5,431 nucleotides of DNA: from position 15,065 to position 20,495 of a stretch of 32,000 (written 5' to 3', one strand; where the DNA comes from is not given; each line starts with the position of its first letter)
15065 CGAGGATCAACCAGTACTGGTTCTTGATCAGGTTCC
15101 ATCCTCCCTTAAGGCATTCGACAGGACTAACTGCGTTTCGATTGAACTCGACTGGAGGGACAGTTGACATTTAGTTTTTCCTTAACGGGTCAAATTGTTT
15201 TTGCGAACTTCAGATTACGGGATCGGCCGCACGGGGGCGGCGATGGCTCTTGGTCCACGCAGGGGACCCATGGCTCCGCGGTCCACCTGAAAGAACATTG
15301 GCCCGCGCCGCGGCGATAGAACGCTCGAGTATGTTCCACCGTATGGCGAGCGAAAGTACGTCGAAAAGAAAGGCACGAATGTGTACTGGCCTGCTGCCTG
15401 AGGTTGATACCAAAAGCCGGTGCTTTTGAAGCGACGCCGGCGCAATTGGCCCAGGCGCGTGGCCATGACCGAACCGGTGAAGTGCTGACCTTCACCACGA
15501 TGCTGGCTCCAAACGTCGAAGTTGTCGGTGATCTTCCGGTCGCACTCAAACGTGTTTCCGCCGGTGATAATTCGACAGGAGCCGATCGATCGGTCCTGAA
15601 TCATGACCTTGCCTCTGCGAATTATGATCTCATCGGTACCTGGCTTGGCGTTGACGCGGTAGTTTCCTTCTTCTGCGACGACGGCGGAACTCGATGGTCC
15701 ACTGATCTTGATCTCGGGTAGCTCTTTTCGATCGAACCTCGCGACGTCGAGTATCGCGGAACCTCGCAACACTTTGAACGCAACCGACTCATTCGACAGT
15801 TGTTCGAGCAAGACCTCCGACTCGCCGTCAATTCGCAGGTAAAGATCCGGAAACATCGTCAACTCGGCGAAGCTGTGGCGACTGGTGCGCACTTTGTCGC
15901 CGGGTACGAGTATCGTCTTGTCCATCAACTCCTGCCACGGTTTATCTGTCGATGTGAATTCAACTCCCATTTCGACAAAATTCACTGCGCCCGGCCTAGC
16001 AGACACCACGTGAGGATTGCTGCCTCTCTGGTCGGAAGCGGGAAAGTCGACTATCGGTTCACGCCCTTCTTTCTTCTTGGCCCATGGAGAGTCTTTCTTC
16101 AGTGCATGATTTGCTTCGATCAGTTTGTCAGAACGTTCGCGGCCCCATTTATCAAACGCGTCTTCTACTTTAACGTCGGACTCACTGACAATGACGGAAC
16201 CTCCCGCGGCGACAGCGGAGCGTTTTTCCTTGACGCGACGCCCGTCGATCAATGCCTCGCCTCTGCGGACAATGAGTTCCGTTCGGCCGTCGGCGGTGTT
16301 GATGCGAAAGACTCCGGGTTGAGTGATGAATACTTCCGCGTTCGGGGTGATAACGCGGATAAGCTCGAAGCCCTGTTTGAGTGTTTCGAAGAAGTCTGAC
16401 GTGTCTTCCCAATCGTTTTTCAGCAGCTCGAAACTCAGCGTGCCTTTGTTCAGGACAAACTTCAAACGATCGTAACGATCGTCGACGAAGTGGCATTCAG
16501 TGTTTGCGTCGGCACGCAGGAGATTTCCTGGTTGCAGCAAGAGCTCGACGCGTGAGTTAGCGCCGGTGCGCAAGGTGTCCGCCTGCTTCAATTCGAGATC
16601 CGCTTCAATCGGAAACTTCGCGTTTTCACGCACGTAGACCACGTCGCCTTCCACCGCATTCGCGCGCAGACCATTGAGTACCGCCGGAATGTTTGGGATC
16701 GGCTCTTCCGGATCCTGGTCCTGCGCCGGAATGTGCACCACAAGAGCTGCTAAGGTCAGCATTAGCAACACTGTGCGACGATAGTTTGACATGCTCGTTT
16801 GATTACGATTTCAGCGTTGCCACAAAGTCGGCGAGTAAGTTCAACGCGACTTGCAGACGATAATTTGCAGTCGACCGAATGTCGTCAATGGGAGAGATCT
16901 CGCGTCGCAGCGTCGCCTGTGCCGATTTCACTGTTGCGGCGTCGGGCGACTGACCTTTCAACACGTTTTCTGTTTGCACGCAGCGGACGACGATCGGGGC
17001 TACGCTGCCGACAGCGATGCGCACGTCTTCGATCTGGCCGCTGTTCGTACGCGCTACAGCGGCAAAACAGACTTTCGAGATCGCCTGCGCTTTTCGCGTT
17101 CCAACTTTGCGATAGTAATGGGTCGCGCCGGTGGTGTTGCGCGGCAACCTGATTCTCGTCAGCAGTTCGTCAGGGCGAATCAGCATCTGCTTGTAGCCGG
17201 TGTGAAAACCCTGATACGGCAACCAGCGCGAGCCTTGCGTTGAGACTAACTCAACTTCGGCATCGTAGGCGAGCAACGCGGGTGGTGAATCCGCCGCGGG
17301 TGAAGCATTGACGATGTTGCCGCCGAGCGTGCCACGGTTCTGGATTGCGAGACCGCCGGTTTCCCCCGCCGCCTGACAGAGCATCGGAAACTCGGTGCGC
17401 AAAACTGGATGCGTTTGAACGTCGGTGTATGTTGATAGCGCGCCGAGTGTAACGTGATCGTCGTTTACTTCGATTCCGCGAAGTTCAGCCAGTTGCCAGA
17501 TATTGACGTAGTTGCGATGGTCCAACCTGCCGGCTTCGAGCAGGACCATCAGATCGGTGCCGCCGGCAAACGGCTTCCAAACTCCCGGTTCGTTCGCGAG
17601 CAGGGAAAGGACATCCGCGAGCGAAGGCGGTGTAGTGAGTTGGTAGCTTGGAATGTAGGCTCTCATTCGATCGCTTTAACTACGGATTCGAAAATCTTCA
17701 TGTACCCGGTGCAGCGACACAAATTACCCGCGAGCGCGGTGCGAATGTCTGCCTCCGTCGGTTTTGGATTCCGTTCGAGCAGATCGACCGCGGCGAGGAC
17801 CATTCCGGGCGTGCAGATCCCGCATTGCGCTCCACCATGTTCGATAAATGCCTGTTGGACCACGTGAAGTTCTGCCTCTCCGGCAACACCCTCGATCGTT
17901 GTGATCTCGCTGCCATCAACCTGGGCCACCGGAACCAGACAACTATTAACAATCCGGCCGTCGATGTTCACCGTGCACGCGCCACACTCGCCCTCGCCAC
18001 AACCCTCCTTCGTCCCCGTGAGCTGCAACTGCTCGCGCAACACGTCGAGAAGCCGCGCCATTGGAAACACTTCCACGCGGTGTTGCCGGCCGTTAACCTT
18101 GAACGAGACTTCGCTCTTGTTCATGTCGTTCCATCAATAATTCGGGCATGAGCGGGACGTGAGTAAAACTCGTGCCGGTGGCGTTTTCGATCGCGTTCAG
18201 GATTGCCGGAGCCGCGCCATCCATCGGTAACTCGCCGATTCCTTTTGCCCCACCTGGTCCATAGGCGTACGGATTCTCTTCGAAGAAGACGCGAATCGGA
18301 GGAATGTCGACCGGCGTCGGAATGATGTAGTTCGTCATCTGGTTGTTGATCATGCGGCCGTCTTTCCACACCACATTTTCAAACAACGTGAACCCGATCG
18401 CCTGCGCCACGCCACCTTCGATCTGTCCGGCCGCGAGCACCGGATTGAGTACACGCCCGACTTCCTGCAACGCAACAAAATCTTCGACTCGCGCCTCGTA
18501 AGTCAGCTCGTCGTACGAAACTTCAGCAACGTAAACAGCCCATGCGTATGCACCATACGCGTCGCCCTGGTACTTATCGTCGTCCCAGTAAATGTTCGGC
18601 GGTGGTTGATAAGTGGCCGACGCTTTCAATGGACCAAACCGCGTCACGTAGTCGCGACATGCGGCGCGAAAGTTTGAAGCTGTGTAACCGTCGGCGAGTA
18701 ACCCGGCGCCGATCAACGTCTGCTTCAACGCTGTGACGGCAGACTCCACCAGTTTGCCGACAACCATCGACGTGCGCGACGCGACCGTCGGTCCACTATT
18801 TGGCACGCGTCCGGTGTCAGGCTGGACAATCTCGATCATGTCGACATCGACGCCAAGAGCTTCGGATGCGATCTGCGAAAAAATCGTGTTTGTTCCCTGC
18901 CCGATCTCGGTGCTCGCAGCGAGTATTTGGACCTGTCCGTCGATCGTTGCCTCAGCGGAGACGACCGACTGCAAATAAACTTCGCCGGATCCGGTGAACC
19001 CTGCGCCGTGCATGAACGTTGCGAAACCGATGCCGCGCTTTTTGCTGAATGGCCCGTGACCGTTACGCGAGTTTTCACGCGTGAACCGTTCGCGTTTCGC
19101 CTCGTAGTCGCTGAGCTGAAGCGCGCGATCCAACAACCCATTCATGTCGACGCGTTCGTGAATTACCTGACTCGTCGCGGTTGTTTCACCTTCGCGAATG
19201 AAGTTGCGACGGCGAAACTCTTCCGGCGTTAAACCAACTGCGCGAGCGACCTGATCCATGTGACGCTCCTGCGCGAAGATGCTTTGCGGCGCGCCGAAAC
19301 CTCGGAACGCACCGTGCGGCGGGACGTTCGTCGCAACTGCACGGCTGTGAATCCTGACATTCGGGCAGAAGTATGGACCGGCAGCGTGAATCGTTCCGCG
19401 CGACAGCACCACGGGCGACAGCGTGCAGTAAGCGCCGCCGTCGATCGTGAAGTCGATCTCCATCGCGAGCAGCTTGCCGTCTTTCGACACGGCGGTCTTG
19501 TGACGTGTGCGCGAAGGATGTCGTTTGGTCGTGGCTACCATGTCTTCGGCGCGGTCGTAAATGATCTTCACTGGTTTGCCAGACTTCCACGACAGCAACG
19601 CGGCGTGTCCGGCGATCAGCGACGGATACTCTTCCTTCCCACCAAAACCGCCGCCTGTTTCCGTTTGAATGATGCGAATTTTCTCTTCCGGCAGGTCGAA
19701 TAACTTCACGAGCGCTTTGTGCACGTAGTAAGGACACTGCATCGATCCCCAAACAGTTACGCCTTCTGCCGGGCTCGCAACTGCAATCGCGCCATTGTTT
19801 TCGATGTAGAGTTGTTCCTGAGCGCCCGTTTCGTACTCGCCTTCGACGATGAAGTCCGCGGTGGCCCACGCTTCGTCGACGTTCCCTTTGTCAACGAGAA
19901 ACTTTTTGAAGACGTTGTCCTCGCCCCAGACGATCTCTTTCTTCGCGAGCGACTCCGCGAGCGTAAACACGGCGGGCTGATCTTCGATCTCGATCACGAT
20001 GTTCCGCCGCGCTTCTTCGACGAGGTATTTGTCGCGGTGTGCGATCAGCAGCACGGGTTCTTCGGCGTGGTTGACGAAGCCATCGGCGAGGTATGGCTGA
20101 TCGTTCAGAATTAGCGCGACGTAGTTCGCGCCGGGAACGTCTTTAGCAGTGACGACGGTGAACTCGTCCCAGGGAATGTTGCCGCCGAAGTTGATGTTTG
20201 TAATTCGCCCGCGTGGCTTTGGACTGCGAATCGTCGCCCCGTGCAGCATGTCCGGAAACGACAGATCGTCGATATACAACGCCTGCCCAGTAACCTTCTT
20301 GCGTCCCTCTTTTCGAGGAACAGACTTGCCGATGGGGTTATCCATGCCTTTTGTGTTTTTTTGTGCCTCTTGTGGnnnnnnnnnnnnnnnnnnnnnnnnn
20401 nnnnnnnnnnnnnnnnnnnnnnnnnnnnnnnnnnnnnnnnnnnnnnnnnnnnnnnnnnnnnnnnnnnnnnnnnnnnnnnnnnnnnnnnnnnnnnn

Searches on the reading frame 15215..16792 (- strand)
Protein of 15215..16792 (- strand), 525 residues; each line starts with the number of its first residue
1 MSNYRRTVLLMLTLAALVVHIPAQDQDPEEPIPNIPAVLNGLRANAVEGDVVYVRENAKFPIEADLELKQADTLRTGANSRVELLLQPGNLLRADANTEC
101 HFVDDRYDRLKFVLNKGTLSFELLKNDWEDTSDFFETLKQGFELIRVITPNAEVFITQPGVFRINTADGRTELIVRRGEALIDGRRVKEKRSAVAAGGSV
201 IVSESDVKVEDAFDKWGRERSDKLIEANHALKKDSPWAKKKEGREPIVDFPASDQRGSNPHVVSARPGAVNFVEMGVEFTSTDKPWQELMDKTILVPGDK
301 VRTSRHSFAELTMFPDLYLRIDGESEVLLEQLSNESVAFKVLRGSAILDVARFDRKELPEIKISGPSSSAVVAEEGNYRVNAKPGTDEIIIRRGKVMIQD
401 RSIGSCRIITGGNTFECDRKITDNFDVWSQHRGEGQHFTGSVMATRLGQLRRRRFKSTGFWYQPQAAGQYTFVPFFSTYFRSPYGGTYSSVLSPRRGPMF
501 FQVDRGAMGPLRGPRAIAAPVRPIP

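Call 6: search_protein_families(library=pfam, proteins=[window:15215-16792:-], max_evalue=0.01)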
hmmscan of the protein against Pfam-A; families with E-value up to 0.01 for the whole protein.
window:15215-16792:- (525 aa): 1 family
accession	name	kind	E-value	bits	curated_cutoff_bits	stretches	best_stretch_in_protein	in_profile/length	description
PF04773.18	FecR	-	1.1e-12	48.6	24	2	72-180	1-96/97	FecR protein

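Call 8: search_protein_families(library=ncbifam, proteins=[window:15215-16792:-], max_evalue=0.01)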
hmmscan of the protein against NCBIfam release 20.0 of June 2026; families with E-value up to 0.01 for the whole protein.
window:15215-16792:- (525 aa): 2 families
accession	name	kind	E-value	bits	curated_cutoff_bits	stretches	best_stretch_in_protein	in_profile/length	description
NF047849.1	Lsa33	exception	9.4e-07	28.3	420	1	270-434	32-201/310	surface adhesin Lsa33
NF047876.1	Lsa19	exception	1.1e-05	25.3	250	1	285-420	25-158/182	adhesin Lsa19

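Call 63: search_protein_families(library=padloc, proteins=[window:15215-16792:-], max_evalue=0.01)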
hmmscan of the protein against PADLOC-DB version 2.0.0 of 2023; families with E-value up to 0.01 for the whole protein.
window:15215-16792:- (525 aa): 0 families

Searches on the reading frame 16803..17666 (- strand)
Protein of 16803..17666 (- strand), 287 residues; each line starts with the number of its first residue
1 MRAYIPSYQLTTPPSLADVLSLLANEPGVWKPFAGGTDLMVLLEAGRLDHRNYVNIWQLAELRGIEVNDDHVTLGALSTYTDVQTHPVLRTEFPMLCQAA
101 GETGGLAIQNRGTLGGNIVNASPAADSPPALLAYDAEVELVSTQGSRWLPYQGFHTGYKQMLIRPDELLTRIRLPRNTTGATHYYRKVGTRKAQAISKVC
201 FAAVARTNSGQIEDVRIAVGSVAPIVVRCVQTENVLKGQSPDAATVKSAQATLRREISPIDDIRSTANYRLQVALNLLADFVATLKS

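Call 6: search_protein_families(library=pfam, proteins=[window:16803-17666:-], max_evalue=0.01)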
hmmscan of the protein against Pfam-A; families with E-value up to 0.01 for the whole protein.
window:16803-17666:- (287 aa): 2 families
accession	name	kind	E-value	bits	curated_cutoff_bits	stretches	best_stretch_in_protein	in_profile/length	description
PF00941.27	FAD_binding_5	-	6.8e-45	153.4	27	1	8-176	3-169/170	FAD binding domain in molybdopterin dehydrogenase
PF03450.22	CO_deh_flav_C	-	5.4e-25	87.9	25.5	1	187-283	4-100/102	CO dehydrogenase flavoprotein C-terminal domain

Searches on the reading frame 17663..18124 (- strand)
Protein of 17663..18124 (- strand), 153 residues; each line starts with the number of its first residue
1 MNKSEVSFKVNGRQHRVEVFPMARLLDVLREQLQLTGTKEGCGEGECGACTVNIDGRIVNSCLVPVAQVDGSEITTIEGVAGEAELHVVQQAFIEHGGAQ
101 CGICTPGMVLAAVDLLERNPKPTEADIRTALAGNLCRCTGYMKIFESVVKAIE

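Call 6: search_protein_families(library=pfam, proteins=[window:17663-18124:-], max_evalue=0.01)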
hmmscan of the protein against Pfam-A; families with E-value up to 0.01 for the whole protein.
window:17663-18124:- (153 aa): 4 families
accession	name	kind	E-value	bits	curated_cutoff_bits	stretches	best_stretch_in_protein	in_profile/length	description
PF01799.25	Fer2_2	-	2.1e-31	108.3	30.3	1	76-148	1-74/75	[2Fe-2S] binding domain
PF00111.32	Fer2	-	2.2e-08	34.3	21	1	8-60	1-53/77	2Fe-2S iron-sulfur cluster binding domain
PF13085.11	Fer2_3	-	1.1e-06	29.1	27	1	25-78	34-87/107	2Fe-2S iron-sulfur cluster binding domain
PF13510.11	Fer2_4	-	0.0014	19.1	22.8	1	5-76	3-79/82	2Fe-2S iron-sulfur cluster binding domain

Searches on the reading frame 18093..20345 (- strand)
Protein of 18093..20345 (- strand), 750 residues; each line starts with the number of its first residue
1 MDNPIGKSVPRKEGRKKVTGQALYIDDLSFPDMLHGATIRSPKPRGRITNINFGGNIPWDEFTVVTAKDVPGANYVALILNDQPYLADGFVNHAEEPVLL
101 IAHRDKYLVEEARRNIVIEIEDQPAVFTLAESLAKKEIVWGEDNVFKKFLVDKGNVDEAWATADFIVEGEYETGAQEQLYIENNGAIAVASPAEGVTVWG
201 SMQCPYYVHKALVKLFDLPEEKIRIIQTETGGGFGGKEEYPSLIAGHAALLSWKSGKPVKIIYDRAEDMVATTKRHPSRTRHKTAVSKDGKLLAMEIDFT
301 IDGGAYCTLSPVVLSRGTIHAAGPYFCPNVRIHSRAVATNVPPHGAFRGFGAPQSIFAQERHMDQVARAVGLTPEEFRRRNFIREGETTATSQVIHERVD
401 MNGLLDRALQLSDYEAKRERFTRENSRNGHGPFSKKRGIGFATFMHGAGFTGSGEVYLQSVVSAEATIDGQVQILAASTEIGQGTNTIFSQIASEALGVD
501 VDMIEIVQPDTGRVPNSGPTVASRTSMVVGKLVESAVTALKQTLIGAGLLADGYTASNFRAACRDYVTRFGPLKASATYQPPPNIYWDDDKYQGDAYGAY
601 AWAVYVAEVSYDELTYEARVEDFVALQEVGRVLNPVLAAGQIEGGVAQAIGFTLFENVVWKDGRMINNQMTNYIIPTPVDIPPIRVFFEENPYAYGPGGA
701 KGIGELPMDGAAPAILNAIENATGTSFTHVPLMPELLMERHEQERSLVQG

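Call 6: search_protein_families(library=pfam, proteins=[window:18093-20345:-], max_evalue=0.01)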
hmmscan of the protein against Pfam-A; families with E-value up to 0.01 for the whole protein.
window:18093-20345:- (750 aa): 3 families
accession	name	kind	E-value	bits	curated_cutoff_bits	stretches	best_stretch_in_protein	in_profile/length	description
PF02738.23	MoCoBD_1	-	2.3e-83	279.5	27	1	145-382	9-244/244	Molybdopterin cofactor-binding domain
PF20256.3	MoCoBD_2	-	3.3e-64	217.6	27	1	408-682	2-283/283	Molybdopterin cofactor-binding domain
PF01315.27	Ald_Xan_dh_C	-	1.6e-16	61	31.3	1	19-123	1-109/110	Aldehyde oxidase and xanthine dehydrogenase, a/b hammerhead domain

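Call 8: search_protein_families(library=ncbifam, proteins=[window:18093-20345:-], max_evalue=0.01)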
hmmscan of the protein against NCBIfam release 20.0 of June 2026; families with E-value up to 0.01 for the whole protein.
window:18093-20345:- (750 aa): 13 families
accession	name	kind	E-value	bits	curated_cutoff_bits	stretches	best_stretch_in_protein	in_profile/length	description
TIGR03196.1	pucD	equivalog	2.8e-141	472.4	783.65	1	5-737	3-754/763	xanthine dehydrogenase subunit D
NF043082.1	XdhA_XDHase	equivalog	8.2e-121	404.5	780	1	5-744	1-755/758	xanthine dehydrogenase subunit XdhA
TIGR02965.1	xanthine_xdhB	equivalog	6.4e-119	398.3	849.5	1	6-723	2-729/758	xanthine dehydrogenase molybdopterin binding subunit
NF007426.0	PRK09970.1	equivalog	3e-117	392.6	916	1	4-743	5-757/761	xanthine dehydrogenase molybdenum-binding subunit XdhA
TIGR03311.1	Se_dep_XDH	equivalog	1e-116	391.1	830.45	1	5-731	162-840/848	selenium-dependent xanthine dehydrogenase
TIGR03194.1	4hydrxCoA_A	equivalog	3.1e-115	386.3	994.55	1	9-738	1-743/746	4-hydroxybenzoyl-CoA reductase subunit alpha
NF041018.1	glyceraldDH_alpha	equivalog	4.4e-106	356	790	1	5-736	3-739/741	glyceraldehyde dehydrogenase subunit alpha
NF045668.1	pterin_aldehy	equivalog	7.2e-101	338.7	1100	1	5-738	175-901/905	molybdopterin-dependent aldehyde oxidoreductase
NF040766.1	CODH_aero_grp5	exception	2.5e-85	287.2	950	2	5-542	5-551/785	aerobic carbon-monoxide dehydrogenase large subunit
TIGR02416.1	CO_dehy_Mo_lg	equivalog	1.3e-69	235.2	991.15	1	17-725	5-752/770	aerobic carbon-monoxide dehydrogenase large subunit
TIGR02969.1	mam_aldehyde_ox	subfamily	1.1e-65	221.9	1912.3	1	2-683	573-1238/1330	aldehyde oxidase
NF041671.1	peri_hyde_PaoC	equivalog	2.5e-64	217.9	1180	1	5-739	18-729/735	aldehyde oxidoreductase molybdenum-binding subunit PaoC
TIGR03313.1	Se_sel_red_Mo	hypoth_equivalog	3.8e-60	203.6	1101.9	1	152-738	360-946/951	molybdopterin-dependent oxidoreductase Mo/Fe-S-binding subunit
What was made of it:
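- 16803..20345 (-): XDH-family Mo, 2Fe-2S and FAD subunit genes directly downstream. Pfam and NCBIfam matches (calls 6, 8).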

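Call 23: find_related_loci(query=window:18093-20345:-, collection=genome_contigs, flank=10000)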
Query window:18093-20345:- (750 aa) in genome_contigs; peptide patterns used: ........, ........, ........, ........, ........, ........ (x = any residue, [..] = any of these).
497 stretches matched a pattern; 479 encode a relative of the query (tblastn E <= 1e-3); the best 80 are kept; 80 distinct loci.
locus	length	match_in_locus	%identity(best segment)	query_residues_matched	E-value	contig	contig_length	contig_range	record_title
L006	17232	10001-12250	97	1-750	0e+0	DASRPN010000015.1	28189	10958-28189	MAG TPA_asm: Pyrinomonadaceae bacterium isolate SMAG_U10296 k141_3352046, whole genome shotgun sequence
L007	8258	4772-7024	91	1-750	0e+0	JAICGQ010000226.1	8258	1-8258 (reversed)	MAG: Pyrinomonadaceae bacterium isolate CK_bin.6 k141_2395057_length_8258_cov_13.7026, whole genome shotgun sequence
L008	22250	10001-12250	93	1-750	0e+0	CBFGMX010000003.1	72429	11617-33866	MAG TPA_asm: uncultured bacterium isolate SRR29873488_binner23_Refined_1 genome assembly, contig: ERZ27315275.15, whole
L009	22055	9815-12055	89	1-748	0e+0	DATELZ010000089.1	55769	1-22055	MAG TPA_asm: Pyrinomonadaceae bacterium isolate SMAG_U8929 k141_1768319, whole genome shotgun sequence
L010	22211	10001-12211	91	12-748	0e+0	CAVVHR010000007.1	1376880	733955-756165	MAG: uncultured Acidobacteriota bacterium isolate MFD02840.bin.2.217 genome assembly, contig: contig_25057, whole genome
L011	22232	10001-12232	88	2-746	0e+0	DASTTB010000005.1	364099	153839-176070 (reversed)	MAG TPA_asm: Pyrinomonadaceae bacterium isolate SMAG_U2295 k141_1211777, whole genome shotgun sequence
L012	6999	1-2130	92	41-750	0e+0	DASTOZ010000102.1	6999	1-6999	MAG TPA_asm: Pyrinomonadaceae bacterium isolate SMAG_U2184 k141_1799675, whole genome shotgun sequence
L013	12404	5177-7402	86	1-743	0e+0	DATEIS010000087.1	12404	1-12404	MAG TPA_asm: Pyrinomonadaceae bacterium isolate SMAG_U8844 k141_22259, whole genome shotgun sequence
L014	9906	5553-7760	87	3-739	0e+0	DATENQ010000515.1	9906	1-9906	MAG TPA_asm: Pyrinomonadaceae bacterium isolate SMAG_U8973 k141_1523611, whole genome shotgun sequence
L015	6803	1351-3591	85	1-748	0e+0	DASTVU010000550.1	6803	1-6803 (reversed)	MAG TPA_asm: Pyrinomonadaceae bacterium isolate SMAG_U2367 k141_883800, whole genome shotgun sequence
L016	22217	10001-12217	86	1-740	0e+0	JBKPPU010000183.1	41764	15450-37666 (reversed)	MAG: Acidobacteriota bacterium isolate GS_EKS_MAG_00094 GS_EKS_000000433682, whole genome shotgun sequence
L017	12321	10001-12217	86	1-740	0e+0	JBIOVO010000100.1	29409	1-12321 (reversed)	MAG: Pyrinomonadaceae bacterium isolate MAG106 k127_2306647, whole genome shotgun sequence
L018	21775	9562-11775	86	1-739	0e+0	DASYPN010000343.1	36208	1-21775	MAG TPA_asm: Pyrinomonadaceae bacterium isolate SMAG_U4457 k141_3741865, whole genome shotgun sequence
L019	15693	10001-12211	86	2-739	0e+0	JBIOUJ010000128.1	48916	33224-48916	MAG: Pyrinomonadaceae bacterium isolate MAG137 k127_2527876, whole genome shotgun sequence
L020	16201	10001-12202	86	5-739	0e+0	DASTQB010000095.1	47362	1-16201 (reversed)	MAG TPA_asm: Pyrinomonadaceae bacterium isolate SMAG_U2212 k141_1028068, whole genome shotgun sequence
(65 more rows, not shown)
